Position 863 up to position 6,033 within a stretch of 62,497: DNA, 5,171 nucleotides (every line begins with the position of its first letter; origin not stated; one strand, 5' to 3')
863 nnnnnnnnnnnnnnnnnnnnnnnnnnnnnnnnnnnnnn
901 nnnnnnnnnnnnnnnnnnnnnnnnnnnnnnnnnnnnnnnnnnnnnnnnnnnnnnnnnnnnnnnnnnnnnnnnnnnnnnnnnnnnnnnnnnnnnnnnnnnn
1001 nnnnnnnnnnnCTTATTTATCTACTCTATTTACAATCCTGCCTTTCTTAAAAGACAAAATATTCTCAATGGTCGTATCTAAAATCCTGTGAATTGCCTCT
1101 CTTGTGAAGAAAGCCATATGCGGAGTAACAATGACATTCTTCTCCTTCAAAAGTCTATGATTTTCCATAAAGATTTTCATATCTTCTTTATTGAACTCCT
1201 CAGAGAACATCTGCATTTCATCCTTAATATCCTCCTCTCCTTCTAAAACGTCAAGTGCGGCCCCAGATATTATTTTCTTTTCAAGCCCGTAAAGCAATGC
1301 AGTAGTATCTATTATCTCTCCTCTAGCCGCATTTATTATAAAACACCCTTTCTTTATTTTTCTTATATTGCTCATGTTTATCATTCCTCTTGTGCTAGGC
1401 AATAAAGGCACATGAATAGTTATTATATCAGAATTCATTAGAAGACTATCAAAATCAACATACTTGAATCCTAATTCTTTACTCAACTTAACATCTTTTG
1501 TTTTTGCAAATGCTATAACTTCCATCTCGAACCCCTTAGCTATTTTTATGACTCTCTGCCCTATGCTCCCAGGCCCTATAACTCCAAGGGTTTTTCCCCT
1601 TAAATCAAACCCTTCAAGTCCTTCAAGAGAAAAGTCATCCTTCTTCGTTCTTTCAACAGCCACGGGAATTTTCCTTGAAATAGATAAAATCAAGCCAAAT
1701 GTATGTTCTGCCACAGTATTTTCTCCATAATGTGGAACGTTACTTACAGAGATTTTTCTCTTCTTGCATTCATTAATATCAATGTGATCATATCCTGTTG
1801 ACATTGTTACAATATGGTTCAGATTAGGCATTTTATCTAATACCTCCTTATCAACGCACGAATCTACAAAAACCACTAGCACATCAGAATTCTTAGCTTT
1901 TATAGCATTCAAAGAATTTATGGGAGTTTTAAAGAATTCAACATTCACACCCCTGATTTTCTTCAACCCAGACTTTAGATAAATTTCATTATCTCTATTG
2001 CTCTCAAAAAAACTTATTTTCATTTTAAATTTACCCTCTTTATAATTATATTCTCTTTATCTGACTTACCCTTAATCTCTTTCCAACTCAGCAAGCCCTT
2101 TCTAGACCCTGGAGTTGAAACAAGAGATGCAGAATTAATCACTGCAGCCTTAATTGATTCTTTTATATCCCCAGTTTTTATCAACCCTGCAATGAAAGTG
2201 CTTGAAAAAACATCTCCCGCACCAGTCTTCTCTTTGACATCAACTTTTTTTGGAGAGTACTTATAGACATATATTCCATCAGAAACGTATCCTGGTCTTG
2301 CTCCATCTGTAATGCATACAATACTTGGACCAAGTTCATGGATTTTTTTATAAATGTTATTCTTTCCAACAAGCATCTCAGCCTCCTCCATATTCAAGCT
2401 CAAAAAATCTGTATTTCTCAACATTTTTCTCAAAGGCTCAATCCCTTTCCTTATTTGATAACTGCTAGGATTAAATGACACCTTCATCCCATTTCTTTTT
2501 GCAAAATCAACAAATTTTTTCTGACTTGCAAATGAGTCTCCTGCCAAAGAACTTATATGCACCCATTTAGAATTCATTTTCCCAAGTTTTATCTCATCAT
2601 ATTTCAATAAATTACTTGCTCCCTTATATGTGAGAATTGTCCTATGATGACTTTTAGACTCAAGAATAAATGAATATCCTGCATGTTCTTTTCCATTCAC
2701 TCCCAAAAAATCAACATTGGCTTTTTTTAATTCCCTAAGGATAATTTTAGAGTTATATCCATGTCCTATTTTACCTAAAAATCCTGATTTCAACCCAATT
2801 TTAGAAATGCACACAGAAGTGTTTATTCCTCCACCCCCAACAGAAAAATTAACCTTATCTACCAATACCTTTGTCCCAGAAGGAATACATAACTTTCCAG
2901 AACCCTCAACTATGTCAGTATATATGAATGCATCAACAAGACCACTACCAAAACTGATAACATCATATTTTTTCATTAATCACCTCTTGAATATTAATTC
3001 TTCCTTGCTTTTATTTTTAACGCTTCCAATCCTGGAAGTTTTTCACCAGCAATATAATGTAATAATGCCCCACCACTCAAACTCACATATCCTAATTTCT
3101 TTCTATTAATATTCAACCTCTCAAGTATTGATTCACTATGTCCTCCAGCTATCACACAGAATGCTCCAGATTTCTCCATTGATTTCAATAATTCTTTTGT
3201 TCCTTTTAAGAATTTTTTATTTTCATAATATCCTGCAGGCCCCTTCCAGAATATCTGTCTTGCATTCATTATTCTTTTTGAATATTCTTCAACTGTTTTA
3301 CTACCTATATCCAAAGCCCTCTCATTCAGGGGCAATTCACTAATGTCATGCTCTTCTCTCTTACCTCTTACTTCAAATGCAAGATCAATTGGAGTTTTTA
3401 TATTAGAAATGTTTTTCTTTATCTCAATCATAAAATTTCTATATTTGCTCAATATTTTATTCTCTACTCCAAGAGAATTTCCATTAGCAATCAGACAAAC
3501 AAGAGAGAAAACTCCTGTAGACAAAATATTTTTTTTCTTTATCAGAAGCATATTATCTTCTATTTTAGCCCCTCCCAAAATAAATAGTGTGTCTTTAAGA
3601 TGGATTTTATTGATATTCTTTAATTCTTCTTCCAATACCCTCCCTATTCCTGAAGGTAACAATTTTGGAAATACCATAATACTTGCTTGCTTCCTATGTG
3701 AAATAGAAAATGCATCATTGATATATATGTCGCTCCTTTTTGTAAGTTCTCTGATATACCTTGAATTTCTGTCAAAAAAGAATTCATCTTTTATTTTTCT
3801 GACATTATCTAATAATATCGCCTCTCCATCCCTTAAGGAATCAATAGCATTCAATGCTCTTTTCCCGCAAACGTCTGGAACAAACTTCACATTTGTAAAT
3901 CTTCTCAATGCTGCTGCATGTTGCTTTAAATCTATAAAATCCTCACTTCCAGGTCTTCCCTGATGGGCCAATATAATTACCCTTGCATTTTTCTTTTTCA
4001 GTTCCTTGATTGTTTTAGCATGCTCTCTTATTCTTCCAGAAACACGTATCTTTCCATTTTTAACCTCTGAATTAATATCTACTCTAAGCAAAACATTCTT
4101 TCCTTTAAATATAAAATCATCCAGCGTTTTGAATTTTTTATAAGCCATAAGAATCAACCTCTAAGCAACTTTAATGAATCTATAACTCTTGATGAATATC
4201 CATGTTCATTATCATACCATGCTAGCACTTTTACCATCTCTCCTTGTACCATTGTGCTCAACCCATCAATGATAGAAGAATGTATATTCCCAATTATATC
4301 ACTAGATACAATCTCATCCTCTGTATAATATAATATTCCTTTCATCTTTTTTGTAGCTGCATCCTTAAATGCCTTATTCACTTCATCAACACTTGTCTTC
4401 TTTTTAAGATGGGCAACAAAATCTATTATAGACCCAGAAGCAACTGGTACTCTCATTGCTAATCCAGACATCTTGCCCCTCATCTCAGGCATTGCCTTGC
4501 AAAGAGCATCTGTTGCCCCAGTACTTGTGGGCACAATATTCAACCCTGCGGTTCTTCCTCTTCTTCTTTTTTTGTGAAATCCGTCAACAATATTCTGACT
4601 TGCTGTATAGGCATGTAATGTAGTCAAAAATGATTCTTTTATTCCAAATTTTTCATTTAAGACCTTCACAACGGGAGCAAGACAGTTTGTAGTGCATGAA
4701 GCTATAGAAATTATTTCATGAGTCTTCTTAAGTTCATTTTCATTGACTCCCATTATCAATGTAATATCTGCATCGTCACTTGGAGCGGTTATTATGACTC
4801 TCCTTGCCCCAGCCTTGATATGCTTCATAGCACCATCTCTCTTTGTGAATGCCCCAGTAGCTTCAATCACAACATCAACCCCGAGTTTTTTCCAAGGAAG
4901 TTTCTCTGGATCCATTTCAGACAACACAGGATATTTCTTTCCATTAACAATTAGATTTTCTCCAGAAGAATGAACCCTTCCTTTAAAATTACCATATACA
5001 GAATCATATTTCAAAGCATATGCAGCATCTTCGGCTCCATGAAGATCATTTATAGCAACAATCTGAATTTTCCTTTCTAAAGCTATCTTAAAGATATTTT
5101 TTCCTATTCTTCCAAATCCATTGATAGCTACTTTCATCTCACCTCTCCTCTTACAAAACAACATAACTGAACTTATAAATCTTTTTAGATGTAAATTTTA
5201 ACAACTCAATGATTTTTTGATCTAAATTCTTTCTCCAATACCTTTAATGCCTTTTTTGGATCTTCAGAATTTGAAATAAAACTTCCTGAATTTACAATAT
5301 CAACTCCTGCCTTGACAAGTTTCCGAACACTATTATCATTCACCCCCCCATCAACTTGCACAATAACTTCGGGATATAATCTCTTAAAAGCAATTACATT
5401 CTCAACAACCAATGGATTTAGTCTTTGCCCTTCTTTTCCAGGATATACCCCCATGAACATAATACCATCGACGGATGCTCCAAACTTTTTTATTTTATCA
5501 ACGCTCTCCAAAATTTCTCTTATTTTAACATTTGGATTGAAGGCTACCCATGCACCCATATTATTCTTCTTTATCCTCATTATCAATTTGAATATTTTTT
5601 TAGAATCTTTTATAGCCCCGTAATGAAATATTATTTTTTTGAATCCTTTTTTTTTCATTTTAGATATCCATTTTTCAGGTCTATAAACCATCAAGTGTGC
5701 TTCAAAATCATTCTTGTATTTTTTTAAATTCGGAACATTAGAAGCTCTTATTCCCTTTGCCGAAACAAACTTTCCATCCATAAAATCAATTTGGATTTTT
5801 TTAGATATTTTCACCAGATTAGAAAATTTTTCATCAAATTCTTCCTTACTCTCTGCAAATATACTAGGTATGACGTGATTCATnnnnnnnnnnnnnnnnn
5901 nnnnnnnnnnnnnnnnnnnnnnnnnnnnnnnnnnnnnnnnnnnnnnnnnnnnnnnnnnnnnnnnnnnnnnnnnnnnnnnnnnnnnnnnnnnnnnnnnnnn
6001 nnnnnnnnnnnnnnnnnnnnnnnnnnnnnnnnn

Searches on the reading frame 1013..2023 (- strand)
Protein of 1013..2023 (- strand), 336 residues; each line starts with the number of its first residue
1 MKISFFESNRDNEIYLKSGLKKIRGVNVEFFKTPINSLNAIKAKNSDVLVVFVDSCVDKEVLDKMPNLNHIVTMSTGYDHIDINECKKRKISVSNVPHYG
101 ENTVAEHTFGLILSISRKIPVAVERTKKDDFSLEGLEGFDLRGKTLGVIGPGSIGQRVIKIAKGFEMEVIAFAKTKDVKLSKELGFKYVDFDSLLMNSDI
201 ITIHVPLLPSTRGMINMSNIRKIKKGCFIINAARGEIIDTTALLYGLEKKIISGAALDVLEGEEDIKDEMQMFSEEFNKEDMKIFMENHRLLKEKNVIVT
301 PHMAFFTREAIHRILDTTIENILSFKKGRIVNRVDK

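Call 25: search_protein_families(library=pfam, proteins=[window:1013-2023:-], max_evalue=0.001)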
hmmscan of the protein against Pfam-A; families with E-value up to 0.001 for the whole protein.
window:1013-2023:- (336 aa): 2 families
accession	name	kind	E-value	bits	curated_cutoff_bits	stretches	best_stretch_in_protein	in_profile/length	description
PF02826.25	2-Hacid_dh_C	-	8.8e-51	172.2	25.1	1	109-304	1-178/178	D-isomer specific 2-hydroxyacid dehydrogenase, NAD binding domain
PF00389.36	2-Hacid_dh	-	2.5e-30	105.3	24.6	1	21-332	16-130/134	D-isomer specific 2-hydroxyacid dehydrogenase, catalytic domain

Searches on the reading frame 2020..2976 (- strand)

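Call 25: search_protein_families(library=pfam, proteins=[window:2020-2976:-], max_evalue=0.001)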
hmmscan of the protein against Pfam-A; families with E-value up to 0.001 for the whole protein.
window:2020-2976:- (318 aa): 2 families
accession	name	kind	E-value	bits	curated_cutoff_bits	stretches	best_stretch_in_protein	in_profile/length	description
PF00294.29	PfkB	-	1.3e-34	120.3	25.8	1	23-293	21-297/302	pfkB family carbohydrate kinase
PF08543.17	Phos_pyr_kin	-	1.3e-05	25.1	27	1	180-278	110-224/246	Phosphomethylpyrimidine kinase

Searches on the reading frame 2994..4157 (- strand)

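Call 25: search_protein_families(library=pfam, proteins=[window:2994-4157:-], max_evalue=0.001)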
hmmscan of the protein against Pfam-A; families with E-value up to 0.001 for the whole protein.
window:2994-4157:- (387 aa): 1 family
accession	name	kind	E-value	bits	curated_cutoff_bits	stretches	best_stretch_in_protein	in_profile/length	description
PF00162.24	PGK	-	1.9e-90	304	27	1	12-372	1-379/379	Phosphoglycerate kinase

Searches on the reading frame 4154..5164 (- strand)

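Call 25: search_protein_families(library=pfam, proteins=[window:4154-5164:-], max_evalue=0.001)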
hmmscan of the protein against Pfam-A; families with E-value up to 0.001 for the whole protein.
window:4154-5164:- (336 aa): 2 families
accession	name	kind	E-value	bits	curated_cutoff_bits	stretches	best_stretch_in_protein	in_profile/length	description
PF02800.25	Gp_dh_C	-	8.1e-58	194.9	24.4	1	162-317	1-158/158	Glyceraldehyde 3-phosphate dehydrogenase, C-terminal domain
PF00044.30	Gp_dh_N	-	1.7e-36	125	31.7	1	10-108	1-100/101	Glyceraldehyde 3-phosphate dehydrogenase, NAD binding domain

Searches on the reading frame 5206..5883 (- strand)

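Call 25: search_protein_families(library=pfam, proteins=[window:5206-5883:-], max_evalue=0.001)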
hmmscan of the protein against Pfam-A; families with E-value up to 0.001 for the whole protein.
window:5206-5883:- (225 aa): 2 families
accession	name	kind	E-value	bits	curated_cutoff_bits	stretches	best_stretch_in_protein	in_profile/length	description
PF00834.25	Ribul_P_3_epim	-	1.4e-32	113.1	21.1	1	4-203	2-197/198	Ribulose-phosphate 3 epimerase family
PF01729.25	QRPTase_C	-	0.00033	20.9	23.1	1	161-206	115-161/169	Quinolinate phosphoribosyl transferase, C-terminal domain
